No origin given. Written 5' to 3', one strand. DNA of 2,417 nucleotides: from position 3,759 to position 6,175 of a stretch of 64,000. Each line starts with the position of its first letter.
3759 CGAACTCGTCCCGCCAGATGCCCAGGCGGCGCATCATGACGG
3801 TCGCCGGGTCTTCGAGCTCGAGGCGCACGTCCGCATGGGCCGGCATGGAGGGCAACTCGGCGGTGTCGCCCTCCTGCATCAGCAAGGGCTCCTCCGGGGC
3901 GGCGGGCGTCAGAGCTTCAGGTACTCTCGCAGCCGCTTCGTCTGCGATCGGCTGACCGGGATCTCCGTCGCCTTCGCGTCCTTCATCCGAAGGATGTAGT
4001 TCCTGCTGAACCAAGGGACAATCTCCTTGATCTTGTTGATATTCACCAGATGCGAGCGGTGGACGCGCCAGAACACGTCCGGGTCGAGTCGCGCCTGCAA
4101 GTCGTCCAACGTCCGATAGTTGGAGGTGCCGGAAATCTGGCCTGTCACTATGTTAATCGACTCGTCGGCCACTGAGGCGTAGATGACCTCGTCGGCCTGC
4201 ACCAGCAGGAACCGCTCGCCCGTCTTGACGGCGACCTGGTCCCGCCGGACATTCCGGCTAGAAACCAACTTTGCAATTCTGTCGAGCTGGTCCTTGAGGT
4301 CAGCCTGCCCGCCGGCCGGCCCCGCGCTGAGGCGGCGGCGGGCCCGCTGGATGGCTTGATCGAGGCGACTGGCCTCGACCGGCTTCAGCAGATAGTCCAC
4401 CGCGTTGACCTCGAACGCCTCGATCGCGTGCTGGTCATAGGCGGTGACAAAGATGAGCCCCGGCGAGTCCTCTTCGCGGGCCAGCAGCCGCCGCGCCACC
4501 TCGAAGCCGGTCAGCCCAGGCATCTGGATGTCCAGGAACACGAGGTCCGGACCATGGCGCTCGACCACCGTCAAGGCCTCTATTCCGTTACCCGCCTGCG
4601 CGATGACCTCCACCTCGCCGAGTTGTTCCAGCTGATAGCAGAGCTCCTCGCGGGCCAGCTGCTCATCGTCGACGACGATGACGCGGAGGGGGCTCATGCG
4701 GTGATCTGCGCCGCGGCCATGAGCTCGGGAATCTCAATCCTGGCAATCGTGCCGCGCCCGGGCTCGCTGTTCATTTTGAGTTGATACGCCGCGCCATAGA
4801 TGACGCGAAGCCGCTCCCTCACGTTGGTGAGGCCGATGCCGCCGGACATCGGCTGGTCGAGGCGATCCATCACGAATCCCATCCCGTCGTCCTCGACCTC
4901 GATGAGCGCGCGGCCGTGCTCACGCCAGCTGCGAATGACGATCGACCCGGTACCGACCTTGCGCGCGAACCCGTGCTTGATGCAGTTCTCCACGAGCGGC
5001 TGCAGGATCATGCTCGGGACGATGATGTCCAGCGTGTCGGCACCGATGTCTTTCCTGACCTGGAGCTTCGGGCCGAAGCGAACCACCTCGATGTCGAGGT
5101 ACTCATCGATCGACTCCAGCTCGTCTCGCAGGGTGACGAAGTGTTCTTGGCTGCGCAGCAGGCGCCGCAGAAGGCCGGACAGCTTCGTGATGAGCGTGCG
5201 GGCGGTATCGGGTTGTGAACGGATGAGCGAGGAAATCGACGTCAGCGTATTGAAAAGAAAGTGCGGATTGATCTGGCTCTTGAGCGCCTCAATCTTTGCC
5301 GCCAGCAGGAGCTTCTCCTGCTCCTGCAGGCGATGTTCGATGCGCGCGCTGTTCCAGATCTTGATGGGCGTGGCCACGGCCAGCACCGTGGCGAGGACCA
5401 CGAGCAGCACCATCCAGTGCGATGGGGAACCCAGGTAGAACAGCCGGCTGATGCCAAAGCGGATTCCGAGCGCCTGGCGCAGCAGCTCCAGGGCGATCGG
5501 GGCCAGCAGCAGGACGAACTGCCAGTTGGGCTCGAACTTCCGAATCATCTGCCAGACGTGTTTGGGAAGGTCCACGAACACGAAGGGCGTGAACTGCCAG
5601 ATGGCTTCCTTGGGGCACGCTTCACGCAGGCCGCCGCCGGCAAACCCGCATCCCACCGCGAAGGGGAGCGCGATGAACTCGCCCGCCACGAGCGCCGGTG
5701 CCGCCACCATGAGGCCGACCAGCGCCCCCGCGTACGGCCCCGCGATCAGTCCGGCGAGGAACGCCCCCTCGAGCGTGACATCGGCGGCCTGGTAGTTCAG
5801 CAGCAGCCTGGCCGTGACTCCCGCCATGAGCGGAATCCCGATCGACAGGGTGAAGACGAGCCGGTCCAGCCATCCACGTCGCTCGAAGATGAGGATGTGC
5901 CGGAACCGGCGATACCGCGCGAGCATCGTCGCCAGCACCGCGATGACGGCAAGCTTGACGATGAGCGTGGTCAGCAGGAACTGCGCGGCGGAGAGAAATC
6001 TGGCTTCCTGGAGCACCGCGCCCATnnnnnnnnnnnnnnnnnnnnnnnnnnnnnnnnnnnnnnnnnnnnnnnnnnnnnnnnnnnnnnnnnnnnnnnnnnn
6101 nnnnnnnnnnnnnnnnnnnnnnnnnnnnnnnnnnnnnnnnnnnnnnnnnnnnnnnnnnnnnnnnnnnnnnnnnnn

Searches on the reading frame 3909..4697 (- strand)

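Call 8: search_protein_families(library=pfam, proteins=[window:3909-4697:-], max_evalue=0.01)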
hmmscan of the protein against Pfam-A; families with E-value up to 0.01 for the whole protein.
window:3909-4697:- (262 aa): 2 families
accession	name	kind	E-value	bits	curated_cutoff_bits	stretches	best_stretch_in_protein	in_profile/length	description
PF00072.30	Response_reg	-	8.8e-25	87.5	30.2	1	6-117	1-111/111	Response regulator receiver domain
PF04397.21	LytTR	-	9.9e-25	87.1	22.6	1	162-260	2-97/98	LytTr DNA-binding domain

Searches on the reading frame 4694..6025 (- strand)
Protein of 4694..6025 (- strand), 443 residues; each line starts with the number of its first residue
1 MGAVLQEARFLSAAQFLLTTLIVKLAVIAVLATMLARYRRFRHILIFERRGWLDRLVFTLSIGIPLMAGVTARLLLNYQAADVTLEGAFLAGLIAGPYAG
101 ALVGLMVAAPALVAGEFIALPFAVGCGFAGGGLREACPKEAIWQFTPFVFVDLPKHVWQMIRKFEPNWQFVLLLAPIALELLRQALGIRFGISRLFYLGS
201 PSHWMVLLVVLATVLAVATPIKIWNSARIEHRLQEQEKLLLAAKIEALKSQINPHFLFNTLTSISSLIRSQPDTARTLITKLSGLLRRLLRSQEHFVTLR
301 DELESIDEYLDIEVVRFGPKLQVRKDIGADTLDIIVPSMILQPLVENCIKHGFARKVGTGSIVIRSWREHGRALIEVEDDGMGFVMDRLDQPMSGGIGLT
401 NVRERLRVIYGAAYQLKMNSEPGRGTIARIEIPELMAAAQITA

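Call 8: search_protein_families(library=pfam, proteins=[window:4694-6025:-], max_evalue=0.01)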
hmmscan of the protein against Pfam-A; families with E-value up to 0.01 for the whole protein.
window:4694-6025:- (443 aa): 3 families
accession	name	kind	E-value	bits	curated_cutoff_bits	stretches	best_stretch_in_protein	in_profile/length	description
PF06580.19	His_kinase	-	2.6e-26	92.1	25.2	1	243-321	1-81/81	Histidine kinase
PF02518.31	HATPase_c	-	5e-10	40.3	26.4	1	339-434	8-109/111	Histidine kinase-, DNA gyrase B-, and HSP90-like ATPase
PF07694.17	5TM-5TMR_LYT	-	0.00015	21.9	24.6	1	40-160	3-127/169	5TMR of 5TMR-LYT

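Call 11: find_encoding_contigs(protein=window:4694-6025:-, flank=10000, max_places=8)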
Protein window:4694-6025:- (443 aa): no gene with exactly this product is on record in the collection.

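Call 12: find_related_loci(query=window:4694-6025:-, collection=genome_contigs, flank=10000)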
Query window:4694-6025:- (443 aa) in genome_contigs; peptide patterns used: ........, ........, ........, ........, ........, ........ (x = any residue, [..] = any of these).
598 stretches matched a pattern (row limit reached: there are more); 506 encode a relative of the query (tblastn E <= 1e-3); the best 80 are kept; 80 distinct loci.
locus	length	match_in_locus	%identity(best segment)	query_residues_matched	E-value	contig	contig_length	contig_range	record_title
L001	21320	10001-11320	84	4-443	0e+0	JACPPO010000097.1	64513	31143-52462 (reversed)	MAG: Acidobacteria bacterium isolate NC_groundwater_629_Ag_B-0.1um_65_68 B_1_S1_Biohub_coassembly_k141_3225934, whole ge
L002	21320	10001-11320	85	4-443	0e+0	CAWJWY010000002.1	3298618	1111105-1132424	MAG: uncultured Acidobacteriota bacterium isolate MFD01275.bin.2.31 genome assembly, contig: contig_13757, whole genome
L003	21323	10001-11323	83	3-443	0e+0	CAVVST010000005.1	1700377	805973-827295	MAG: uncultured Acidobacteriota bacterium isolate MFD02840.bin.2.185 genome assembly, contig: contig_352, whole genome s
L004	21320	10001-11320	83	4-443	0e+0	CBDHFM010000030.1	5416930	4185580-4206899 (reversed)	MAG: Vicinamibacterales bacterium isolate 1df3f988-940b-40e8-83c1-45d71c881355 genome assembly, contig: chromosome_14, w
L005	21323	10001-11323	80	3-443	0e+0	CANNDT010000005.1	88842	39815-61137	MAG: Acidobacteria bacterium isolate ZH-3nov15-179 genome assembly, contig: ZH-3nov15-C109, whole genome shotgun sequenc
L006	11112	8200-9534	83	3-443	0e+0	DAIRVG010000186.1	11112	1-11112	MAG TPA_asm: Vicinamibacterales bacterium isolate CTOTU25967 NODE_1796_length_11112_cov_11.254680, whole genome shotgun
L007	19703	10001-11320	83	4-443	0e+0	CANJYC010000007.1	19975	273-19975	MAG: Acidobacteria bacterium isolate RH-26jul17-107 genome assembly, contig: RH-26jul17-C6861, whole genome shotgun sequ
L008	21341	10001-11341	81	1-443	0e+0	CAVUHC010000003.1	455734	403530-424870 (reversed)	MAG: uncultured Acidobacteriota bacterium isolate MFD02242.bin.2.68 genome assembly, contig: contig_2400, whole genome s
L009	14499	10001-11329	82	1-443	0e+0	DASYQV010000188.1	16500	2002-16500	MAG TPA_asm: Vicinamibacterales bacterium isolate SMAG_U4494 k141_1528930, whole genome shotgun sequence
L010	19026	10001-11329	80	1-443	0e+0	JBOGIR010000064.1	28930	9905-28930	MAG: Vicinamibacterales bacterium isolate M3-S_metawrap_bin.60 k127_2543046, whole genome shotgun sequence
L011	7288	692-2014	82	3-443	0e+0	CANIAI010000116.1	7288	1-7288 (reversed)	MAG: Acidobacteria bacterium isolate RE-9nov16-132 genome assembly, contig: RE-9nov16-C28618, whole genome shotgun seque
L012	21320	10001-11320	80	4-443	0e+0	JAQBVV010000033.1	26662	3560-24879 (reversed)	MAG: Acidobacteria bacterium isolate casp150-mb.205 NODE_4826_length_26662_cov_0.078079, whole genome shotgun sequence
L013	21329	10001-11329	79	1-443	0e+0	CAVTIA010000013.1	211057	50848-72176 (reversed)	MAG: uncultured Acidobacteriota bacterium isolate MFD06229.bin.1.1 genome assembly, contig: contig_54690, whole genome s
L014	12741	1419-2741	84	3-443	0e+0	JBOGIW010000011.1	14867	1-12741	MAG: Vicinamibacterales bacterium isolate M3-S_metawrap_bin.136 k127_463144, whole genome shotgun sequence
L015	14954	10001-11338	80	2-443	0e+0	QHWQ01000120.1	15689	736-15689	MAG: Acidobacteria bacterium isolate gp6 AA39 14_1009_09_20cm_scaffold_4240_curated, whole genome shotgun sequence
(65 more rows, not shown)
